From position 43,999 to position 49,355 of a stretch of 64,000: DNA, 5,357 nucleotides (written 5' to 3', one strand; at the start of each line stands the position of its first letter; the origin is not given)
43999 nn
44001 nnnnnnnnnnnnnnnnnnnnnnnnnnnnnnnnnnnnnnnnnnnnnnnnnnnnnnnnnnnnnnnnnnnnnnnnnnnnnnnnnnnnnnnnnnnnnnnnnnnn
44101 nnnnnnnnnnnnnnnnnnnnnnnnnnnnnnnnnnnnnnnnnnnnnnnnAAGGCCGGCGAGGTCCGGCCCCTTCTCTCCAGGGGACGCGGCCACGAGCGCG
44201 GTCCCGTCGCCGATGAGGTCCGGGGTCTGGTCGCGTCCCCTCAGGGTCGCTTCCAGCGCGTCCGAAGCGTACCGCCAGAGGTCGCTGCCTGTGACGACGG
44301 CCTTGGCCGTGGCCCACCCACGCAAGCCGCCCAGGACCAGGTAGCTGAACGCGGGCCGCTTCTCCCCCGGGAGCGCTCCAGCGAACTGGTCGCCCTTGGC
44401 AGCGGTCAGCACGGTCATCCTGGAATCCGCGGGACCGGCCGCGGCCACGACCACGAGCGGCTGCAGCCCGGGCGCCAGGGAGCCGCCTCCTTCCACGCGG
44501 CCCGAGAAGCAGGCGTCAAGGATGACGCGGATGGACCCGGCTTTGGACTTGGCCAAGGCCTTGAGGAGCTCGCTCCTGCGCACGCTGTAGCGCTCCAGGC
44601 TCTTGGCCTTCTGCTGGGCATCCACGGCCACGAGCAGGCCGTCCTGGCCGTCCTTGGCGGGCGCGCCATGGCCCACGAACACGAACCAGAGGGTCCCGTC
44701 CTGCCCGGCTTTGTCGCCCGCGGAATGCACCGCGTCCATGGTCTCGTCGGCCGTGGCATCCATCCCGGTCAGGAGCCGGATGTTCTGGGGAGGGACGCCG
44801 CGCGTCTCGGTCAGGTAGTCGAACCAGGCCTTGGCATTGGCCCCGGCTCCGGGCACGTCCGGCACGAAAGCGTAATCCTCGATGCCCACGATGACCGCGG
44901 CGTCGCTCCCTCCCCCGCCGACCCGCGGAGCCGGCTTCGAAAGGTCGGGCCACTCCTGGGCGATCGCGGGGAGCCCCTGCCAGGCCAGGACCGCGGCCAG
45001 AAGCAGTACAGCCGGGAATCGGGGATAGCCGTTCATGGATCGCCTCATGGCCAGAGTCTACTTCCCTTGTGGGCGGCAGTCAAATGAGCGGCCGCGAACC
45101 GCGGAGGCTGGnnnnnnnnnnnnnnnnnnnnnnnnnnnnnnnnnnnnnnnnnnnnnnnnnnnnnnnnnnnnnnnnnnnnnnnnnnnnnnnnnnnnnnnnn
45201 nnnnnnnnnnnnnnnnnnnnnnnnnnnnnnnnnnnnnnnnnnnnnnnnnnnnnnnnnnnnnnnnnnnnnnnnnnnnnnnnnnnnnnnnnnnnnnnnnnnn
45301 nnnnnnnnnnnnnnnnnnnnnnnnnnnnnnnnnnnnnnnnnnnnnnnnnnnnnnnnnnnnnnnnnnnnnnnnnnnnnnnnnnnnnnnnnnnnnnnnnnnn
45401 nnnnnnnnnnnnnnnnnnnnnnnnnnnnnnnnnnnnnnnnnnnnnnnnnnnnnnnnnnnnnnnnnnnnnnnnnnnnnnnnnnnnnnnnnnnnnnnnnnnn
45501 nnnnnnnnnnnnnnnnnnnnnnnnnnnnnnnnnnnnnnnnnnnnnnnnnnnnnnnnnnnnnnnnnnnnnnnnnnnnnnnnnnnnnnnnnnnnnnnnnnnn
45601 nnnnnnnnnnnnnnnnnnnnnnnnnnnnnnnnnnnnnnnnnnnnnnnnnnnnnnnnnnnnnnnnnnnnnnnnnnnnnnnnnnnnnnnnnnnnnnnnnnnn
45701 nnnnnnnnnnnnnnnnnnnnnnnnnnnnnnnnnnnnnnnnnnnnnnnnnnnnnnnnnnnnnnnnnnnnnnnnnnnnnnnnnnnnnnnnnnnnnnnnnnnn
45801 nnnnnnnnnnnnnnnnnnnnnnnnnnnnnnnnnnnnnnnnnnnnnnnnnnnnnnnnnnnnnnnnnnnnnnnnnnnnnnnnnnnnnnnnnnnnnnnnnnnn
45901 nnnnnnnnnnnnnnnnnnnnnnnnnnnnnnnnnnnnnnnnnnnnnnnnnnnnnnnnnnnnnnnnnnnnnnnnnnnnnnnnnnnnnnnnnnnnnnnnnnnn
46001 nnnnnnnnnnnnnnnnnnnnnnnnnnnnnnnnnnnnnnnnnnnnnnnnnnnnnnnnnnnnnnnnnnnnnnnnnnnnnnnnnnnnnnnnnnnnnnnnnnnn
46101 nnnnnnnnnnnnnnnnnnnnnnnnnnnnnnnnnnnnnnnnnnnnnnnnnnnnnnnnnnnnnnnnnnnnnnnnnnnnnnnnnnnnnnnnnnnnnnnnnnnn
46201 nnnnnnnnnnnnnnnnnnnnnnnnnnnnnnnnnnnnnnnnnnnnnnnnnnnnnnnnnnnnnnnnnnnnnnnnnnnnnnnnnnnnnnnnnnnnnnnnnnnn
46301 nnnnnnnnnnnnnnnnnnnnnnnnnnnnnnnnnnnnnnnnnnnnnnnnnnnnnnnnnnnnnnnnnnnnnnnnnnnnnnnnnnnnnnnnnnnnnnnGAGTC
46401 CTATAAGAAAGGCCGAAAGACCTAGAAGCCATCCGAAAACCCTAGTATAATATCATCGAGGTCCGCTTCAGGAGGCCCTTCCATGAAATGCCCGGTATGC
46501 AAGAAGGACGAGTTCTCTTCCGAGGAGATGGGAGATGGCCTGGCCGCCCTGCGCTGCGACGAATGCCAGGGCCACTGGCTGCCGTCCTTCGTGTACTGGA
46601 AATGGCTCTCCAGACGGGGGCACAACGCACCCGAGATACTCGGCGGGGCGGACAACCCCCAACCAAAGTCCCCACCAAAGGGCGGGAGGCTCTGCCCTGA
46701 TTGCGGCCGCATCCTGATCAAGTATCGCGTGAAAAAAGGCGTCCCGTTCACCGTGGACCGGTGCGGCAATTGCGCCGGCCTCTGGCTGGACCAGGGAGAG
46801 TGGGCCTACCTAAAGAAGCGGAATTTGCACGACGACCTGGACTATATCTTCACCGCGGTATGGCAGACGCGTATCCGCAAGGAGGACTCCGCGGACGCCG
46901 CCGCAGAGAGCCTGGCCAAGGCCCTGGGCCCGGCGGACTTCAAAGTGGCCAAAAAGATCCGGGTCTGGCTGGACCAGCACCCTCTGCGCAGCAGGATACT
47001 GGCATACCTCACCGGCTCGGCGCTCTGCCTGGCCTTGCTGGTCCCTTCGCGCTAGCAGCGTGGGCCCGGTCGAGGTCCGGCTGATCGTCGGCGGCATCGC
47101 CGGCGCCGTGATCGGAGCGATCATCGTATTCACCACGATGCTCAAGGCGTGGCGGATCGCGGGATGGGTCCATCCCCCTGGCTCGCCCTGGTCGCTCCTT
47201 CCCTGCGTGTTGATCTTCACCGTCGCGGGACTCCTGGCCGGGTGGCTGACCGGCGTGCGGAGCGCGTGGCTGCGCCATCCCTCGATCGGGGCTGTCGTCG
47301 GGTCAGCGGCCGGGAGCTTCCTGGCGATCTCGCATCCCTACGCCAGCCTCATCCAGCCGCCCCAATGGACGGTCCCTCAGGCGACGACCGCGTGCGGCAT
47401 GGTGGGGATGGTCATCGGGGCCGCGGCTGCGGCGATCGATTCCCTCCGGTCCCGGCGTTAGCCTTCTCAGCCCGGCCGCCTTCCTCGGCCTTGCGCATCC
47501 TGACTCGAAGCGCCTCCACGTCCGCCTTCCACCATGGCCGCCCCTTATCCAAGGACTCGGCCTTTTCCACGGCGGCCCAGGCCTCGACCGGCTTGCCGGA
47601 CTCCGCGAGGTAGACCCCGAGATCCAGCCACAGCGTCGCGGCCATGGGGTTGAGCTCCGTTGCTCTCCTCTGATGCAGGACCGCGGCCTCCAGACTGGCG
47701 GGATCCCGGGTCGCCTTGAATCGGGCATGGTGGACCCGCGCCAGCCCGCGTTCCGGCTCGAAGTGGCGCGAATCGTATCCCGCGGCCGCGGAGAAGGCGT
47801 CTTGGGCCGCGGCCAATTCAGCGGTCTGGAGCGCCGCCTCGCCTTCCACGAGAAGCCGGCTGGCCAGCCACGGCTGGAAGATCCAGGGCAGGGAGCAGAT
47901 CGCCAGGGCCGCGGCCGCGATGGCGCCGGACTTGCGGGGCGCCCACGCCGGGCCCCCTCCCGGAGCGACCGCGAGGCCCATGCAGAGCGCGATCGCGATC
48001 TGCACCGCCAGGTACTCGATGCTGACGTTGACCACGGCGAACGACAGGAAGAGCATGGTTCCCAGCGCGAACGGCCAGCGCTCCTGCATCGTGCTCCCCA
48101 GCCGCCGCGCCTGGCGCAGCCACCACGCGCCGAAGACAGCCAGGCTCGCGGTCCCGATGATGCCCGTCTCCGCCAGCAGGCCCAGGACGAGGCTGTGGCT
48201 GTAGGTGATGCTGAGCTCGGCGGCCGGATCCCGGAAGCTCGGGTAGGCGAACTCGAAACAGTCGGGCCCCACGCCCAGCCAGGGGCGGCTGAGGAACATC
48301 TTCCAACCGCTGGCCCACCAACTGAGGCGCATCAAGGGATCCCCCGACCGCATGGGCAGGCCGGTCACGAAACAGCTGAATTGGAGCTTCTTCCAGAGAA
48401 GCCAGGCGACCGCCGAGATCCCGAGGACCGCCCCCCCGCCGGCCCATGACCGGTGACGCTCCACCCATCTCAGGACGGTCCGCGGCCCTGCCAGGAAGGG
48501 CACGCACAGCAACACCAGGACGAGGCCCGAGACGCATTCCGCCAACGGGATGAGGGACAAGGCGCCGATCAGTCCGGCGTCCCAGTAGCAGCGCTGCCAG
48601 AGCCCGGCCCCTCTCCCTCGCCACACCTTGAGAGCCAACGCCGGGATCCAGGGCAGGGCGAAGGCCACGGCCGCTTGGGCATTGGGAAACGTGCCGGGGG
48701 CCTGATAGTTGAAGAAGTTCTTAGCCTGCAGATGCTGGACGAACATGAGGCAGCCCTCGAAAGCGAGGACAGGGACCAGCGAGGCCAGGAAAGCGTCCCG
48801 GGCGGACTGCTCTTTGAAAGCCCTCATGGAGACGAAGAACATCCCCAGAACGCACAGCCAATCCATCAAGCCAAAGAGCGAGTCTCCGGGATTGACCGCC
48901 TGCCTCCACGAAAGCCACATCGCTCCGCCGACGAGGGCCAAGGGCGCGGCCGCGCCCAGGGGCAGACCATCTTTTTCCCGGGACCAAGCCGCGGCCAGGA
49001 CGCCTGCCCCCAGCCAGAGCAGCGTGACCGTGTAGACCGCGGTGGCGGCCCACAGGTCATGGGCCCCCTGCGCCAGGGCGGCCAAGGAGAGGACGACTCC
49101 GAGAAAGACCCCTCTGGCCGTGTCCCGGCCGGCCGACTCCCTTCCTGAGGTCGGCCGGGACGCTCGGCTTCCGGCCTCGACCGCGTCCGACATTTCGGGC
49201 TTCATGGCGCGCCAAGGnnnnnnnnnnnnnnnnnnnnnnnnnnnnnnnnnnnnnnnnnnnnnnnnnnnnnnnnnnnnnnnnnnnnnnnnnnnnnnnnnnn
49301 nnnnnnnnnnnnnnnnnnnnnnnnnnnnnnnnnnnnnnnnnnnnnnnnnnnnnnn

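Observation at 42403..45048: Sec-exported caspase (C14) domain fused to an 11-12 unit array of cysteine-bracketed Sel1 repeats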

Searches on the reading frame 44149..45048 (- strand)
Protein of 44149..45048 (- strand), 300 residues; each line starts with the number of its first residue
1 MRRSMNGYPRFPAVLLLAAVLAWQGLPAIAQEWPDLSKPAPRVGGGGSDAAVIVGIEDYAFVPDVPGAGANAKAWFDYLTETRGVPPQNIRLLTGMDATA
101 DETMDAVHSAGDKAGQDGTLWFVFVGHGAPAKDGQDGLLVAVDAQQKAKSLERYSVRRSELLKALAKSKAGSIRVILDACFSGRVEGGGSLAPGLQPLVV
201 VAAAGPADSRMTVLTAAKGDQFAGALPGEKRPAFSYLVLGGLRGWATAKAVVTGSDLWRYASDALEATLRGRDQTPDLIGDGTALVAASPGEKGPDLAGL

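Call 7: search_protein_families(library=pfam, proteins=[window:44149-45048:-], max_evalue=10)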
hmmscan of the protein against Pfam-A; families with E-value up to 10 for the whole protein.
seq(300 aa): 0 families

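Call 8: search_solved_structures(query=window:44149-45048:-, max_evalue=10, show_alignments=3)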
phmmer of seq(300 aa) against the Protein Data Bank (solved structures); distinct sequences matched with E-value up to 10: 0.

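Call 29: search_solved_structures(query=A2, max_evalue=10, show_alignments=4)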
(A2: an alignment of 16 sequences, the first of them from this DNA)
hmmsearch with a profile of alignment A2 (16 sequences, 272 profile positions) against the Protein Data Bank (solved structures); distinct sequences matched with E-value up to 10: 8.
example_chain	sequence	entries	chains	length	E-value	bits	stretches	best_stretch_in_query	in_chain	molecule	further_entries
7qp0_A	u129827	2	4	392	3.9e-05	26.5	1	20-104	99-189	Metacaspase-1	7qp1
4f6o_A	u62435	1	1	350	0.00032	23.5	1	18-117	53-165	Metacaspase-1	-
4f6p_A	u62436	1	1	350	0.00089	22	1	18-103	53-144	Metacaspase-1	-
6w8s_A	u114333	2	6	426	0.086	15.5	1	20-106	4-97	Metacaspase-4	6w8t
6w8r_A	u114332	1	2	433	0.1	15.3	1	20-106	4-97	Metacaspase-4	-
3bij_A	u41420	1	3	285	0.45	13.2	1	59-155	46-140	Uncharacterized protein GSU0716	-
4af8_A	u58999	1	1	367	0.99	12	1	16-103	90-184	METACASPASE MCA2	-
4qgl_A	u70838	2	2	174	1.7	11.3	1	51-112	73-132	Acireductone dioxygenase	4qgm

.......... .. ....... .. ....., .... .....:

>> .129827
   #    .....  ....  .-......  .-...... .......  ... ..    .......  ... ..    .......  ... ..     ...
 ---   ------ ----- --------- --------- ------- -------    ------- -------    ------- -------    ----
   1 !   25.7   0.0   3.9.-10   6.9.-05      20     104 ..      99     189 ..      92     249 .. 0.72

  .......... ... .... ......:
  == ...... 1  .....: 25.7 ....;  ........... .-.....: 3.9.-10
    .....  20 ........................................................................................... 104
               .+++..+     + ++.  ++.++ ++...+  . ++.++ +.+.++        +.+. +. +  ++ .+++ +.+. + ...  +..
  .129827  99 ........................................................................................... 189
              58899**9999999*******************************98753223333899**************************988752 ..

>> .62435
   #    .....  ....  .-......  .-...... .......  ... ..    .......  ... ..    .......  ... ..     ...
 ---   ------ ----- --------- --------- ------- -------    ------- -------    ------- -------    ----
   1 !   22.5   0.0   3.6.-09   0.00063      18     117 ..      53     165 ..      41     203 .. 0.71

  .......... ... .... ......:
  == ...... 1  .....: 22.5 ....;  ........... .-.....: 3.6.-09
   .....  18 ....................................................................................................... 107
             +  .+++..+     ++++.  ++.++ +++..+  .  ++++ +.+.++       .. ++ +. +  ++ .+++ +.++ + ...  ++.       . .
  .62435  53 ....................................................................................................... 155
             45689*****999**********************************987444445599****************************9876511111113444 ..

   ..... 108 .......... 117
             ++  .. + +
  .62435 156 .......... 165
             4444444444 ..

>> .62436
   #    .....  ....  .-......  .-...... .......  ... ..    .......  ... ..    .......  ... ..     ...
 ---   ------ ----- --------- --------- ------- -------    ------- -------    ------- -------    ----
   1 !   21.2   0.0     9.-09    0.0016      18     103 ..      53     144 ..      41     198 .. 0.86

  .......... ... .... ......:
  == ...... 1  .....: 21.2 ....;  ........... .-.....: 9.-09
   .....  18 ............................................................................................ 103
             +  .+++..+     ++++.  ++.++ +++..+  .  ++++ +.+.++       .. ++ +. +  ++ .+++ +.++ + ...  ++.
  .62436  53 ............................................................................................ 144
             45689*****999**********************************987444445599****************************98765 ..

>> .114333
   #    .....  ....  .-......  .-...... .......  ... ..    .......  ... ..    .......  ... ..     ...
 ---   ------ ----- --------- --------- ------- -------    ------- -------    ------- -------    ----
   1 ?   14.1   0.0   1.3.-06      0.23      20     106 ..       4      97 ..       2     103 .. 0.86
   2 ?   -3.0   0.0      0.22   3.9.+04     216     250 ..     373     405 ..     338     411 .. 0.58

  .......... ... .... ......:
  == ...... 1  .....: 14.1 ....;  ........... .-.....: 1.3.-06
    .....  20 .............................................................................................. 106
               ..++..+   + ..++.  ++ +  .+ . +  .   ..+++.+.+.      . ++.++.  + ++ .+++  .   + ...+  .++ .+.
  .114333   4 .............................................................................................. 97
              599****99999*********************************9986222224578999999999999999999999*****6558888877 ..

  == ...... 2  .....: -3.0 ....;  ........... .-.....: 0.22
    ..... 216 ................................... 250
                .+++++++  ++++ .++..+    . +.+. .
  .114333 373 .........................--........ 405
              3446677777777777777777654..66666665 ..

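Call 37: find_related_loci(query=A2, collection=genome_contigs, flank=6000)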
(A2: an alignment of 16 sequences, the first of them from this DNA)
Query A2 (270 aa) in genome_contigs; peptide patterns used: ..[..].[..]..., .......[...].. (x = any residue, [..] = any of these).
289 stretches matched a pattern; 258 encode a relative of the query (tblastn E <= 1e-3); the best 80 are kept; 80 distinct loci.
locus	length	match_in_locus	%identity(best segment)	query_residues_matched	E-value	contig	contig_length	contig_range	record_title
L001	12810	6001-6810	91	1-270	1e-159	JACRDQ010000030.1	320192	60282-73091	MAG: Elusimicrobia bacterium isolate NC_groundwater_1676_Pr3_B-0.1um_68_27 SR-2_scaffold_141_2262422, whole genome shotg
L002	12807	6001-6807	84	1-270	7e-139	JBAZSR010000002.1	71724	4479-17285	MAG: Elusimicrobiota bacterium isolate SO_2017_GW1_178 NODE_2159_length_71724_cov_1.106066_OW334_2017, whole genome shot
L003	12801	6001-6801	73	3-270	8e-128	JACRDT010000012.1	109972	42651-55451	MAG: Elusimicrobia bacterium isolate NC_groundwater_1679_Pr3_B-0.1um_69_72 SR-2_scaffold_141_917546, whole genome shotgu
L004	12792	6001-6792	72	3-267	5e-124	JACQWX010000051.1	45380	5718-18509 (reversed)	MAG: Elusimicrobia bacterium isolate NC_groundwater_1500_Pr4_B-0.1um_67_5 SR1-18-B1_scaffold_215185, whole genome shotgu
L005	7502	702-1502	70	3-270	1e-121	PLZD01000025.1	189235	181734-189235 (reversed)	MAG: Elusimicrobia bacterium isolate palsa_1176 73.20120700_P3D.185_contig_3215, whole genome shotgun sequence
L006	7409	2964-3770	69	1-270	4e-120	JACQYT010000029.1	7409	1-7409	MAG: Elusimicrobia bacterium isolate NC_groundwater_1548_Pr4_S-0.65um_54_32 SR1-18-Sp65_coassembly_scaffold_104939, whol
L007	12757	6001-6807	70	1-270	3e-117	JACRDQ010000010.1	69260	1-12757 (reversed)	MAG: Elusimicrobia bacterium isolate NC_groundwater_1676_Pr3_B-0.1um_68_27 SR-2_scaffold_141_648155, whole genome shotgu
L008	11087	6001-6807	69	3-270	6e-115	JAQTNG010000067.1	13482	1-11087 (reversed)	MAG: Elusimicrobia bacterium isolate STA_59 NODE_9016_length_13482_cov_3.099813_Sandtown_A, whole genome shotgun sequenc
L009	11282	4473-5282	67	3-270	2e-114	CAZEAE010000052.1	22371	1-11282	MAG TPA_asm: uncultured Elusimicrobia sp. isolate binchicken_co248_32 genome assembly, contig: NODE_2329_length_22371_co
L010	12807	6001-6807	70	3-270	1e-113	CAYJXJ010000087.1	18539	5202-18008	MAG TPA_asm: uncultured Elusimicrobia bacterium isolate ERP125453_co1_480 genome assembly, contig: NODE_2992_length_1853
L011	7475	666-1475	65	3-270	1e-112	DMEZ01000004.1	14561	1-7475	MAG TPA_asm: Elusimicrobia bacterium isolate UBA9639 contig_13691, whole genome shotgun sequence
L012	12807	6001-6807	66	3-270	3e-112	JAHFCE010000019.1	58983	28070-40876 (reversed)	MAG: Elusimicrobia bacterium isolate nzgw214 NODE_117_length_58984_cov_3.925216, whole genome shotgun sequence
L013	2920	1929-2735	67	3-270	1e-115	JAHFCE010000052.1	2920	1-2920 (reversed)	MAG: Elusimicrobia bacterium isolate nzgw214 NODE_73577_length_2921_cov_4.233929, whole genome shotgun sequence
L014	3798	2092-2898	69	1-270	8e-113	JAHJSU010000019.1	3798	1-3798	MAG: Elusimicrobia bacterium isolate OS_PC_MetaG.mb.28 OS_PC_MetaG.mb.28_k141_36603, whole genome shotgun sequence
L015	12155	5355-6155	68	3-270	2e-111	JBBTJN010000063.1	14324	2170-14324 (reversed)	MAG: Elusimicrobiota bacterium isolate H52-bin097_1 H52_bin097_1_000000000063, whole genome shotgun sequence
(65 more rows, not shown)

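Call 84: search_protein_representatives(protein=window:44164-44958:-)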
Query: 265 residues. Proteins with E-value up to 0.001 (for the whole library): 11042; up to 1e-10: 4385; up to 1e-30: 848. The best 150 are listed.
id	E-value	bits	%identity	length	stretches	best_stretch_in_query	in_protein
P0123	1.3e-134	464.2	84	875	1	1-265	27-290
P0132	3.9e-117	406.9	72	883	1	2-265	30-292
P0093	2.1e-108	378.3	67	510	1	2-265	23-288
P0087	8.9e-108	376.2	69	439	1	2-265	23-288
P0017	8.7e-107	373.0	69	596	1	1-265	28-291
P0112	4.7e-106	370.6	69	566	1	2-265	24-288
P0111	6.3e-106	370.2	66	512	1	2-265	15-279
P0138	1.4e-105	369.0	66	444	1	2-265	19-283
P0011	1.7e-105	368.8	68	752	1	3-265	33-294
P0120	2.9e-105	368.0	66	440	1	2-265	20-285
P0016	2.8e-104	364.8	68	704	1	1-265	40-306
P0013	6.6e-104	363.6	66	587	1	2-265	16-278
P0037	5.8e-100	350.6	62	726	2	2-265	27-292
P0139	5.9e-99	347.3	63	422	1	3-265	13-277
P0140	1.1e-97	343.2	62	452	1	2-265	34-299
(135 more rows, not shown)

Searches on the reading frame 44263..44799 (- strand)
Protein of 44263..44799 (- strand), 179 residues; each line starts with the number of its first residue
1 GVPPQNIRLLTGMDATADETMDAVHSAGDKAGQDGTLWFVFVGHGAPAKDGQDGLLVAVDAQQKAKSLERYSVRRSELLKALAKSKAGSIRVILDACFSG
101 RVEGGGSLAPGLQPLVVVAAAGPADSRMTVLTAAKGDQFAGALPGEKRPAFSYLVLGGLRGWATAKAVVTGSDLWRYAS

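Call 35: search_solved_structures(query=A3, max_evalue=10, show_alignments=5)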
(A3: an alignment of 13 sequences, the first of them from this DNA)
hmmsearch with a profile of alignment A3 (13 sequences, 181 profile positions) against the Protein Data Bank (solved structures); distinct sequences matched with E-value up to 10: 1.
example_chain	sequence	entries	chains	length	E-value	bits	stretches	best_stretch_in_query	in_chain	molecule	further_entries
3bij_A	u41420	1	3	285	0.14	15.1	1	7-102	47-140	Uncharacterized protein GSU0716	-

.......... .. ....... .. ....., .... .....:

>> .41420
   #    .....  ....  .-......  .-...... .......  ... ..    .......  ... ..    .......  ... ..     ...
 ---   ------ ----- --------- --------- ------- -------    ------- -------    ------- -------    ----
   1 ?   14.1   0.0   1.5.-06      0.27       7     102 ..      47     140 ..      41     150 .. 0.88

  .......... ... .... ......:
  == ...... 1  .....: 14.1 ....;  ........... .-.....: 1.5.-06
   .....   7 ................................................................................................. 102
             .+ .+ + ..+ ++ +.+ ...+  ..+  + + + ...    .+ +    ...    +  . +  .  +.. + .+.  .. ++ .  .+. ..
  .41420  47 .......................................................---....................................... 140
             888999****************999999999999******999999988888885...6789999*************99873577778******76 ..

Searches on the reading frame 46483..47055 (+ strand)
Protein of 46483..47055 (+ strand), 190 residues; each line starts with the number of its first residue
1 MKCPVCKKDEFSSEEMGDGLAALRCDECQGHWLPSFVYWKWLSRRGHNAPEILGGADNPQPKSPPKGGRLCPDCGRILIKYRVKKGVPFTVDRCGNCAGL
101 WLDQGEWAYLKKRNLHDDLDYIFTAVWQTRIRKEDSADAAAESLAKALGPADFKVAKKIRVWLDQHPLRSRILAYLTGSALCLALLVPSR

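Call 23: search_protein_families(library=pfam, proteins=[window:46483-47055:+], max_evalue=0.01)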
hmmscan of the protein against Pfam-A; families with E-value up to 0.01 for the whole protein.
window:46483-47055:+ (190 aa): 2 families
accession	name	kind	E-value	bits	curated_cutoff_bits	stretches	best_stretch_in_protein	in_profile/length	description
PF13453.11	Zn_ribbon_TFIIB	-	4.2e-15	55.3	22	2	71-108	2-36/41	Transcription factor zinc-finger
PF04981.18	NMD3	-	0.0027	17.7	24.9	0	67-138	13-80/243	NMD3 family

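Call 78: search_protein_families(library=padloc, proteins=[window:46483-47055:+], max_evalue=0.01)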
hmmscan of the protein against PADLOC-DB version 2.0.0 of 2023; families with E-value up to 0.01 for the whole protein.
window:46483-47055:+ (190 aa): 0 families

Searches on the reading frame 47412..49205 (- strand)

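Call 23: search_protein_families(library=pfam, proteins=[window:47412-49205:-], max_evalue=0.01)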
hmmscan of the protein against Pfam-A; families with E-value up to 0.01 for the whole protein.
window:47412-49205:- (597 aa): 1 family
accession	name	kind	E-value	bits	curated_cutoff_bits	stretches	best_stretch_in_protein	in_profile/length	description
PF04932.20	Wzy_C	-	3.1e-12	47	31.7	1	229-355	24-148/149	O-Antigen ligase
